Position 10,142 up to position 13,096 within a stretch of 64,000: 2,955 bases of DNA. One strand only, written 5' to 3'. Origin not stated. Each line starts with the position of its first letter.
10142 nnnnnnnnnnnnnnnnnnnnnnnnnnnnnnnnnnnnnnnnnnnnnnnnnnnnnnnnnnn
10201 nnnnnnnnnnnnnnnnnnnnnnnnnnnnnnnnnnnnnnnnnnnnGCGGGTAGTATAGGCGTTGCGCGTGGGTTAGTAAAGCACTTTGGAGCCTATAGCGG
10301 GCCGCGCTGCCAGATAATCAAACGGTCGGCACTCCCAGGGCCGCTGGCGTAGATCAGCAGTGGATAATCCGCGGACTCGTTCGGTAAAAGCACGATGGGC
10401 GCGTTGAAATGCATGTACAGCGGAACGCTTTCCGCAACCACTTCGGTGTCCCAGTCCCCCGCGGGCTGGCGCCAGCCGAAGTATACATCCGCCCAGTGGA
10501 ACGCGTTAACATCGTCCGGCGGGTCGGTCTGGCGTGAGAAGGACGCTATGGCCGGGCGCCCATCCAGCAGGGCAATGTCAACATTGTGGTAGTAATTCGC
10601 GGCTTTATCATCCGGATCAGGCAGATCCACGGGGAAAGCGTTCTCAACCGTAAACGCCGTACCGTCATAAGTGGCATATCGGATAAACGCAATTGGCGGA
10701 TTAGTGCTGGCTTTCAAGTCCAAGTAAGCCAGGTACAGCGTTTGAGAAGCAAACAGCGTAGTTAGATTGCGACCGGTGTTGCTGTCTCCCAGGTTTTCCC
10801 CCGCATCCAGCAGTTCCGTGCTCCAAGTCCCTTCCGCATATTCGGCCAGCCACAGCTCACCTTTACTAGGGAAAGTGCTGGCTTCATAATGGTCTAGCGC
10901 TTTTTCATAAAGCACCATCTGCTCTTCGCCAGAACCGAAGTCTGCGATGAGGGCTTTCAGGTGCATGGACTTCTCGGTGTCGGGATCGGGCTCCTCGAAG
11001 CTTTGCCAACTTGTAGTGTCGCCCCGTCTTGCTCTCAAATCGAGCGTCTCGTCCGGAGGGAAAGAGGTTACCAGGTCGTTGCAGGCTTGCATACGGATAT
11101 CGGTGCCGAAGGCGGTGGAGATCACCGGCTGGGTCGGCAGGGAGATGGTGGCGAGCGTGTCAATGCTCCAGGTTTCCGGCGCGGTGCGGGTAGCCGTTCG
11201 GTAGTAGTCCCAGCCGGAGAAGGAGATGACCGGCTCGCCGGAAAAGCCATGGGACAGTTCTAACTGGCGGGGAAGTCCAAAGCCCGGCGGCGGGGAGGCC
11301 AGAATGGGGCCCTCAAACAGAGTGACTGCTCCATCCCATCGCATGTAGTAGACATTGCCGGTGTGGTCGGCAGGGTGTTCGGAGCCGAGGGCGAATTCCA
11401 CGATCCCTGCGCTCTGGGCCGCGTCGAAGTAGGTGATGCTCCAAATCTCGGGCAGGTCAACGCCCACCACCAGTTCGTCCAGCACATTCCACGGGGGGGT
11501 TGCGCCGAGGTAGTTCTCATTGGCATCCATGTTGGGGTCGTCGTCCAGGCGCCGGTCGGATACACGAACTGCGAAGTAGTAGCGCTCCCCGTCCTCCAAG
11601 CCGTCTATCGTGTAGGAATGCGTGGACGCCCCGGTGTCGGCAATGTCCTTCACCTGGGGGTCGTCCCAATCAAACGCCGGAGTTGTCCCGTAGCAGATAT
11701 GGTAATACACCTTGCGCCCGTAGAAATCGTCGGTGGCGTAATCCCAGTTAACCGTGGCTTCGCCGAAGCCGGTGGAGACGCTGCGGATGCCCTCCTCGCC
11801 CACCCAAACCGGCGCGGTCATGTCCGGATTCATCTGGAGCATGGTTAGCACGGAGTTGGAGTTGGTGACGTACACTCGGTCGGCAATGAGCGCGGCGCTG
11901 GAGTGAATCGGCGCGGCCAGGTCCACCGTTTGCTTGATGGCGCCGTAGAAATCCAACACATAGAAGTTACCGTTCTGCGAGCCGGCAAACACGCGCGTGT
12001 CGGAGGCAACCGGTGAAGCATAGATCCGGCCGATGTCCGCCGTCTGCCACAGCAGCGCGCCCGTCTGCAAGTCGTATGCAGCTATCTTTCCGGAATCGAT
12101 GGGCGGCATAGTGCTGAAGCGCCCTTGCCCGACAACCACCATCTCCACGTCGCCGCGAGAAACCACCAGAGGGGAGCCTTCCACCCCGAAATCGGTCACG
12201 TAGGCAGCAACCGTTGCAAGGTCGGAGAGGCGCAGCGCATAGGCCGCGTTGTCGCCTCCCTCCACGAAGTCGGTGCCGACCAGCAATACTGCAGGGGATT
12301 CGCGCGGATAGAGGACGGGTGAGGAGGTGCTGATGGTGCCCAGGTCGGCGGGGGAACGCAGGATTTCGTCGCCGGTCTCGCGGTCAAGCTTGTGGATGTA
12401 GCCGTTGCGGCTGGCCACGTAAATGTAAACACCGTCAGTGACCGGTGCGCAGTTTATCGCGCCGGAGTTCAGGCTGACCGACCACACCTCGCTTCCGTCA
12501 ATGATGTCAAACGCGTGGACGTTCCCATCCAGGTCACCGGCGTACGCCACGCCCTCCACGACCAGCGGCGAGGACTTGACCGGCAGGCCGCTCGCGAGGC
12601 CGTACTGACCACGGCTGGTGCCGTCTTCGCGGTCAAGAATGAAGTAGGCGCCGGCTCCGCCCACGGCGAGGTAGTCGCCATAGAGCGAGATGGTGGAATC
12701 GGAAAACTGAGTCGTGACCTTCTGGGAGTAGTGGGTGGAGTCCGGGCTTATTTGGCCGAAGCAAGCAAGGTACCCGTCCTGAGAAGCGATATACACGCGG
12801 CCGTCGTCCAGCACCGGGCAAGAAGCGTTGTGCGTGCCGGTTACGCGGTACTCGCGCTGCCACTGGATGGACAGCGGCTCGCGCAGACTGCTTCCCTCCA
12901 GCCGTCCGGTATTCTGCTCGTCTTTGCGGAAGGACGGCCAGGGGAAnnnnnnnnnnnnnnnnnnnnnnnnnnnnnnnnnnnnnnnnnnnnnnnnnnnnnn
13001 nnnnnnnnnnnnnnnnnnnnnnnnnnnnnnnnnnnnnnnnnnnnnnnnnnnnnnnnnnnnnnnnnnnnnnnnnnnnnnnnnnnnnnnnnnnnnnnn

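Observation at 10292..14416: Giant lipoprotein combining a BamB-like PQQ beta-propeller, Fn3-like modules and a dockerin-type Ca-binding repeat pair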

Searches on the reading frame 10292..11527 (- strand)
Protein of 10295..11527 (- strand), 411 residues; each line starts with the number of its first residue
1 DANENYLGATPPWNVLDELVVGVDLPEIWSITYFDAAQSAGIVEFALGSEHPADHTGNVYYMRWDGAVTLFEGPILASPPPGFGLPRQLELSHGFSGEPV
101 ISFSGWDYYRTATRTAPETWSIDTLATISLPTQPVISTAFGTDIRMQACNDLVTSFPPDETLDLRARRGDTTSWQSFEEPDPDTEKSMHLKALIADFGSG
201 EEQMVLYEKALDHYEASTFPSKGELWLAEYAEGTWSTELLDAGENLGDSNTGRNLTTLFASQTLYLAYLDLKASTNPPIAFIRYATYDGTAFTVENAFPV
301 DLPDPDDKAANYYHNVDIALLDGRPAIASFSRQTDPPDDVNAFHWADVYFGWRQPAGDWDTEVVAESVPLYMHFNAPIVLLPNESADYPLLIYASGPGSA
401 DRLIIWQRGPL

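Call 8: search_protein_families(library=pfam, proteins=[window:10295-11527:-], max_evalue=10)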
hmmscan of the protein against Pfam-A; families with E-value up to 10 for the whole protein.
seq(411 aa): 0 families

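Call 26: search_solved_structures(query=A4, max_evalue=10, show_alignments=1)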
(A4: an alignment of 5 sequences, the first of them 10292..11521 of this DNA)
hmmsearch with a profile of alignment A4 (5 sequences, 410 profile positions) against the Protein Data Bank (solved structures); distinct sequences matched with E-value up to 10: 0.

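Call 37: search_protein_representatives(alignment_id=A4)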
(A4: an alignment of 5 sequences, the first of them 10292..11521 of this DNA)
Query: 5 sequences, 410 profile positions. Proteins with E-value up to 0.001 (for the whole library): 26; up to 1e-10: 19; up to 1e-30: 5. The best 26 are listed.
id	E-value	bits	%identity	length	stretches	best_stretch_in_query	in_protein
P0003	8.6e-237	802.5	-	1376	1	1-410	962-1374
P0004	2.3e-211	718.8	-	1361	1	1-410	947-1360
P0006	1.4e-103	363.7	-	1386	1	1-410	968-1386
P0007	7.5e-90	318.5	-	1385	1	3-410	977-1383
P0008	8.9e-37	143.7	-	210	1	223-407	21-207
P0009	9.4e-23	97.5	-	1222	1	107-380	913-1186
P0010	3.5e-22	95.6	-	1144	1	6-382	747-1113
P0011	8.5e-22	94.4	-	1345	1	99-382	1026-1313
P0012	2.7e-21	92.7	-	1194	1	113-394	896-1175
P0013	5.8e-21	91.6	-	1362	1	2-409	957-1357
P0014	1.2e-18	84.0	-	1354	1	2-397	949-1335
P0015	3.4e-18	82.5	-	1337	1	2-403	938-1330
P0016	1.9e-17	80.1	-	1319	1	96-383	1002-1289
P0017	7.5e-17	78.1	-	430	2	132-346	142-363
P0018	1.7e-14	70.3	-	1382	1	97-383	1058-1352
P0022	3.6e-11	59.4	-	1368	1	108-408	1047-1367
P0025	8.6e-09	51.5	-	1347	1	131-377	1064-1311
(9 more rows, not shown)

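Call 39: find_encoding_contigs(protein=P0006, flank=10000, max_places=3)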
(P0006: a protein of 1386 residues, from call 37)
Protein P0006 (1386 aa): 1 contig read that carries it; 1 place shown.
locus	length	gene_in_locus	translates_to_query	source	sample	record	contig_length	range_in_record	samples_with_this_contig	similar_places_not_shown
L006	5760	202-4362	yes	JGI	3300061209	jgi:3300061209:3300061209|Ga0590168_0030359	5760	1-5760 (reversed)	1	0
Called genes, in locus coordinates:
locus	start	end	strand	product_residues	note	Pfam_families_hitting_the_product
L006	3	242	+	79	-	?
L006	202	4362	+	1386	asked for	PF00041:fn3 (faint), PF13360:PQQ_2 (weak), PF13570:Beta-prop_ACSF4, PF13360:PQQ_2 (weak)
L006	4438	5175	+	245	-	PF02405:MlaE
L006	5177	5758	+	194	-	?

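Call 41: find_encoding_contigs(protein=P0007, flank=10000, max_places=3)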
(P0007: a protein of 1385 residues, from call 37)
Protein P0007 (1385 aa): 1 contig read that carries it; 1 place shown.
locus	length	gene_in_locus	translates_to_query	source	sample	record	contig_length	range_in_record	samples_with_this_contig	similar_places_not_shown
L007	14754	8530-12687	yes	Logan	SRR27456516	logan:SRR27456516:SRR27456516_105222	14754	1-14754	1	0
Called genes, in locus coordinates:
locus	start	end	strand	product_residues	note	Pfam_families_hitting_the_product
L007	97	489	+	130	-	-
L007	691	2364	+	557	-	PF00395:SLH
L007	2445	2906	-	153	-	PF02021:UPF0102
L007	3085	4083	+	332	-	PF00493:MCM (weak), PF20030:bpMoxR, PF00158:Sigma54_activat (faint), PF00004:AAA (weak), PF07726:AAA_3, PF07728:AAA_5, PF17863:AAA_lid_2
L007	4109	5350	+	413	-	PF01882:DUF58 (weak)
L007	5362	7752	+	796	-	PF11992:TgpA_N, PF01841:Transglut_core, PF13559:DUF4129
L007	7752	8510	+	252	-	PF04794:YdjC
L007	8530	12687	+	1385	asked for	PF13360:PQQ_2, PF13570:Beta-prop_ACSF4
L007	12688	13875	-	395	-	-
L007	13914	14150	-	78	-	PF00550:PP-binding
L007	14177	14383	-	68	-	PF01783:Ribosomal_L32p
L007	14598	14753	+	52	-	?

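Call 42: find_encoding_contigs(protein=P0013, flank=10000, max_places=3)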
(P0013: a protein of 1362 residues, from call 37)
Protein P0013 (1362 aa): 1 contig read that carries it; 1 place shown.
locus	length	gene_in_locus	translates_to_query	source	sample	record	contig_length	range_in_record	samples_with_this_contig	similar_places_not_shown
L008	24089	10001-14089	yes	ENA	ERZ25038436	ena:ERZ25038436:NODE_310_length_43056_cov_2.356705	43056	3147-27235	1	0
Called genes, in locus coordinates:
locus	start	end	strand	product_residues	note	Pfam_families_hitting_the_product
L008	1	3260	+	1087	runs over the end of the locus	PF00112:Peptidase_C1, PF00801:PKD (faint), PF18911:PKD_4 (weak)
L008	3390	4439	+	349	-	PF00953:Glycos_transf_4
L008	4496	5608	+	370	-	PF02350:Epimerase_2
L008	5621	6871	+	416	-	-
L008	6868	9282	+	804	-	PF01841:Transglut_core, PF13559:DUF4129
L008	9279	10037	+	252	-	PF04794:YdjC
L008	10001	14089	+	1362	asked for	PF00041:fn3 (faint)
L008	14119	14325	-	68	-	-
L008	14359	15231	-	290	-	PF00132:Hexapep (weak), PF25084:LbH_EIF2B (faint), PF25087:GMPPB_C (faint), PF00132:Hexapep (weak), PF13720:Acetyltransf_11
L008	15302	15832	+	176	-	-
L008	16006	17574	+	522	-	PF01039:Carboxyl_trans, PF03255:ACCA (faint)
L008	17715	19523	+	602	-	PF13360:PQQ_2, PF13570:Beta-prop_ACSF4 (faint), PF13360:PQQ_2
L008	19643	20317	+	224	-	-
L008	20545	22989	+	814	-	PF09430:EMC7_beta-sandw (faint), PF13715:CarbopepD_reg_2 (faint), PF14686:fn3_3 (faint), PF17210:SdrD_B (faint), PF17802:SpaA (faint), PF22904:NOMO1-like_2nd (faint), PF13620:CarboxypepD_reg (weak)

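Call 43: find_encoding_contigs(protein=P0009, flank=10000, max_places=3)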
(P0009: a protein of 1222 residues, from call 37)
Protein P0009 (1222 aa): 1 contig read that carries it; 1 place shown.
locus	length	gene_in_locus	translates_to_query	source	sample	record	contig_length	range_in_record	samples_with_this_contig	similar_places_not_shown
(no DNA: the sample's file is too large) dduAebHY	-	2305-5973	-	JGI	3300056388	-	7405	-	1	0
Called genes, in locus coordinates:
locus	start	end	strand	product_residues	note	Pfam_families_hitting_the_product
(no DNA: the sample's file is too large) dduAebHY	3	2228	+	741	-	?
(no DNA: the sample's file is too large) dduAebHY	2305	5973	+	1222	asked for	-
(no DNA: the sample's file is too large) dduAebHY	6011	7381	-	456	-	-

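Call 80: list_cluster_members(proteins=[P0007, P0009, P0010, P0011, P0012, P0013, P0014, P0015, P0022, P0025])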
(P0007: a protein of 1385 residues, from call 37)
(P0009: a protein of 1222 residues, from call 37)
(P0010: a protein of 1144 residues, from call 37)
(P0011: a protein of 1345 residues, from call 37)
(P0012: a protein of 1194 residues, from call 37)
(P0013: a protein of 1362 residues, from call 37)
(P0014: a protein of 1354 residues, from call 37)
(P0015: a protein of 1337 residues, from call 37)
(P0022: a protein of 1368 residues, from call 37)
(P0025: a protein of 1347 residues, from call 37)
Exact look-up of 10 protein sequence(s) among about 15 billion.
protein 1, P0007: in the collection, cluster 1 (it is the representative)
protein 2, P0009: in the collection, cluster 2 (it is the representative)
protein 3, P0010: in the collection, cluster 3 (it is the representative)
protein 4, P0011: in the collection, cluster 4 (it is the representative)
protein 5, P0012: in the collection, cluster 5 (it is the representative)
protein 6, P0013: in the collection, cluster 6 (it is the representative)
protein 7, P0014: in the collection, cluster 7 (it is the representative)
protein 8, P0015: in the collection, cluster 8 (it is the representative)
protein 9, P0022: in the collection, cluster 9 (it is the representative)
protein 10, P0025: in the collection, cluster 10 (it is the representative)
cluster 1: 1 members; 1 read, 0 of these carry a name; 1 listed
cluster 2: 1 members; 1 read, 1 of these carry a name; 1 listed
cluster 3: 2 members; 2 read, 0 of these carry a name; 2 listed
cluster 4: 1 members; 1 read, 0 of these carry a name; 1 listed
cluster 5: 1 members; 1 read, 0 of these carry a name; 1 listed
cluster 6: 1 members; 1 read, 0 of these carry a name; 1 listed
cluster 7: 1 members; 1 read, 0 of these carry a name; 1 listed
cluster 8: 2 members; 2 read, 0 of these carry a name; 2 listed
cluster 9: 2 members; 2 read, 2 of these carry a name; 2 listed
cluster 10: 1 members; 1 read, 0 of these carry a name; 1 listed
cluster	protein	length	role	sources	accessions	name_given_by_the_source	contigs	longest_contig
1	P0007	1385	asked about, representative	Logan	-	-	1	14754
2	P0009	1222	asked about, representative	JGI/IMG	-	hypothetical protein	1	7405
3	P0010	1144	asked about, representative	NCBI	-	-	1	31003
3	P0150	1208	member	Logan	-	-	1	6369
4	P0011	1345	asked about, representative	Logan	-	-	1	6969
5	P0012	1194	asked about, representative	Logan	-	-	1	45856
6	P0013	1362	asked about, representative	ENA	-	-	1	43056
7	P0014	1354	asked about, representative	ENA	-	-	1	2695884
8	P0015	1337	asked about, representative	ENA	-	-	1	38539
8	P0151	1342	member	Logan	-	-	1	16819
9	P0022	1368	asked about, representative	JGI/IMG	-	hypothetical protein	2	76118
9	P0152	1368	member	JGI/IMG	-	hypothetical protein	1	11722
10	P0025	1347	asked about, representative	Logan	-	-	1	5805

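Call 81: find_encoding_contigs(protein=P0014, flank=10000, max_places=2)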
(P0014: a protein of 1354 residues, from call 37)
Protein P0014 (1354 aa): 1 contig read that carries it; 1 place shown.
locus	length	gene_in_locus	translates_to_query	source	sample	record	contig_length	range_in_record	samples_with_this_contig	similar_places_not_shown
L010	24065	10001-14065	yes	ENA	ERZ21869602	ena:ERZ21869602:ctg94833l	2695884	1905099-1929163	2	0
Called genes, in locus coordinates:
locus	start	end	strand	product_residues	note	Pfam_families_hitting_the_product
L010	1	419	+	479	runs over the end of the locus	PF02934:GatB_N, PF02637:GatB_Yqey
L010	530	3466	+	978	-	PF18072:FGAR-AT_linker, PF00586:AIRS, PF02769:AIRS_C, PF00586:AIRS, PF02769:AIRS_C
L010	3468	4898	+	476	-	PF13522:GATase_6, PF13537:GATase_7, PF00156:Pribosyltran (weak)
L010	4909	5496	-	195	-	-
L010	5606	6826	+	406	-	PF01882:DUF58 (weak)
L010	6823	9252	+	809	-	PF11992:TgpA_N, PF01841:Transglut_core, PF13559:DUF4129 (weak)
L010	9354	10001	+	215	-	PF04794:YdjC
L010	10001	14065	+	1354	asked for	PF13360:PQQ_2 (weak), PF00041:fn3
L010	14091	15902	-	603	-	-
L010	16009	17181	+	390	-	PF02771:Acyl-CoA_dh_N, PF02770:Acyl-CoA_dh_M, PF00441:Acyl-CoA_dh_1, PF22924:ACOX_C_alpha1 (weak), PF08028:Acyl-CoA_dh_2, PF21343:ACAD9-ACADV_C (weak)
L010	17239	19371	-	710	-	-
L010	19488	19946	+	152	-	PF02635:DsrE (weak)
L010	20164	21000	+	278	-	PF13513:HEAT_EZ (faint), PF13646:HEAT_2 (weak)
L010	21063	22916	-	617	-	PF18911:PKD_4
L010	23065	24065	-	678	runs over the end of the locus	-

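Call 82: find_encoding_contigs(protein=P0012, flank=10000, max_places=2)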
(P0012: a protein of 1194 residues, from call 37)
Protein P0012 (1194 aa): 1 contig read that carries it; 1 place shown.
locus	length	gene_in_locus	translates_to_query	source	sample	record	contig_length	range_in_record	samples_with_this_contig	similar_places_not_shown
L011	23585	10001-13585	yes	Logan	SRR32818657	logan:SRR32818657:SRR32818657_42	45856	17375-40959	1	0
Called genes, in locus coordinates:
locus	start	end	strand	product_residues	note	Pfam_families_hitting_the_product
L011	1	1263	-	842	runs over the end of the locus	PF10544:T5orf172 (weak), PF04851:ResIII (weak)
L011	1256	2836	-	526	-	PF07669:Eco57I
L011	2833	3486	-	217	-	-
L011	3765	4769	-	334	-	PF08843:AbiEii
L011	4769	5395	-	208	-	PF19570:DUF6088, PF13338:AbiEi_4 (weak)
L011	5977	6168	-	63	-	-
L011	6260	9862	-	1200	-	PF00112:Peptidase_C1, PF00801:PKD, PF18911:PKD_4, PF00801:PKD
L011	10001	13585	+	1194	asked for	PF13360:PQQ_2 (faint)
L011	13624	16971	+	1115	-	PF13360:PQQ_2, PF13570:Beta-prop_ACSF4, PF20067:SSL_N (faint), PF25292:Beta-prop_CGLA (faint), PF13570:Beta-prop_ACSF4, PF13360:PQQ_2, PF13570:Beta-prop_ACSF4 (weak)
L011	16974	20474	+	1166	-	PF00082:Peptidase_S8, PF00801:PKD (faint), PF18911:PKD_4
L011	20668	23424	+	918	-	PF13360:PQQ_2, PF19501:PcRGLX_1st (faint), PF16819:DUF5074 (faint), PF13360:PQQ_2 (weak), PF13570:Beta-prop_ACSF4, PF13360:PQQ_2, PF13570:Beta-prop_ACSF4, PF13360:PQQ_2, +2 more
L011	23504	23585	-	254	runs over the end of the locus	-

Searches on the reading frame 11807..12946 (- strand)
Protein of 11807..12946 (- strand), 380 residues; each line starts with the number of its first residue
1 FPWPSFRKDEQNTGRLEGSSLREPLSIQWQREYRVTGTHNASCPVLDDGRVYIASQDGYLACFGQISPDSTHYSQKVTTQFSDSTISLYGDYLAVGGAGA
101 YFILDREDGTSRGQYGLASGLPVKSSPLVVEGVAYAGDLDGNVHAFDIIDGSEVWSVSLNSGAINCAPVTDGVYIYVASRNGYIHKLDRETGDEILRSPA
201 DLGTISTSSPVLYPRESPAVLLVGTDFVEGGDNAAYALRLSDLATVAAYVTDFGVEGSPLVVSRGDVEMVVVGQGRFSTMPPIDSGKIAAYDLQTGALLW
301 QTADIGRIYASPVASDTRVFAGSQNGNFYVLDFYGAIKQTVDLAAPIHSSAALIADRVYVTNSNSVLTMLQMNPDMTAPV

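Call 54: search_solved_structures(query=window:11807-12946:-, max_evalue=0.001, show_alignments=0)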
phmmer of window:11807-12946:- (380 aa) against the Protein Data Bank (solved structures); distinct sequences matched with E-value up to 0.001: 41.
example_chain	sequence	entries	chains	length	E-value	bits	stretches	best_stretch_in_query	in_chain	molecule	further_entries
6tjh_A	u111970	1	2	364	2.3e-43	151.9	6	39-189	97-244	Cake9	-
6tji_A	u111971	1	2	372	2.3e-36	128.9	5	41-189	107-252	Cake10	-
6tjg_A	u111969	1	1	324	1.3e-21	80.3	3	39-187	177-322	Cake8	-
8prj_A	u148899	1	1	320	7.7e-17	64.6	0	295-365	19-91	v31Bagel8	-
6tjf_A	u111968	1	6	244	1.6e-16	63.6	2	41-187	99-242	Cake6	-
8orr_AAA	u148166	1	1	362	2.5e-16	63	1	122-214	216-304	Outer membrane protein assembly factor BamB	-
5ayw_B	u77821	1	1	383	9.5e-16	61.1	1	123-213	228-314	Outer membrane protein assembly factor BamB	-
8adg_B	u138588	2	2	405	1.3e-15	60.6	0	123-213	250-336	Outer membrane protein assembly factor BamB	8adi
2yh3_A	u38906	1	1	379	1.5e-15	60.4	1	123-213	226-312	LIPOPROTEIN YFGL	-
7nri_B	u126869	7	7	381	1.6e-15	60.3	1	123-213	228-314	Outer membrane protein assembly factor BamB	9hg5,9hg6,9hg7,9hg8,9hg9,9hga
6lyq_B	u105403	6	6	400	2.1e-15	59.9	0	123-213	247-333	Outer membrane protein assembly factor BamB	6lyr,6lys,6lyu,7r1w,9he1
28jl_B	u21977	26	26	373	2.7e-15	59.6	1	123-213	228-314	Outer membrane protein assembly factor BamB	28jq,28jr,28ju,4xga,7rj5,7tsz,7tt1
3q7m_A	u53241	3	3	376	2.8e-15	59.5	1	123-213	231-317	Lipoprotein yfgL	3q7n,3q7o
3prw_A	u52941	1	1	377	2.8e-15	59.5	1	123-213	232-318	Lipoprotein yfgL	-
3q54_A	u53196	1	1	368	2.8e-15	59.5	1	123-213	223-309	Outer membrane assembly lipoprotein YfgL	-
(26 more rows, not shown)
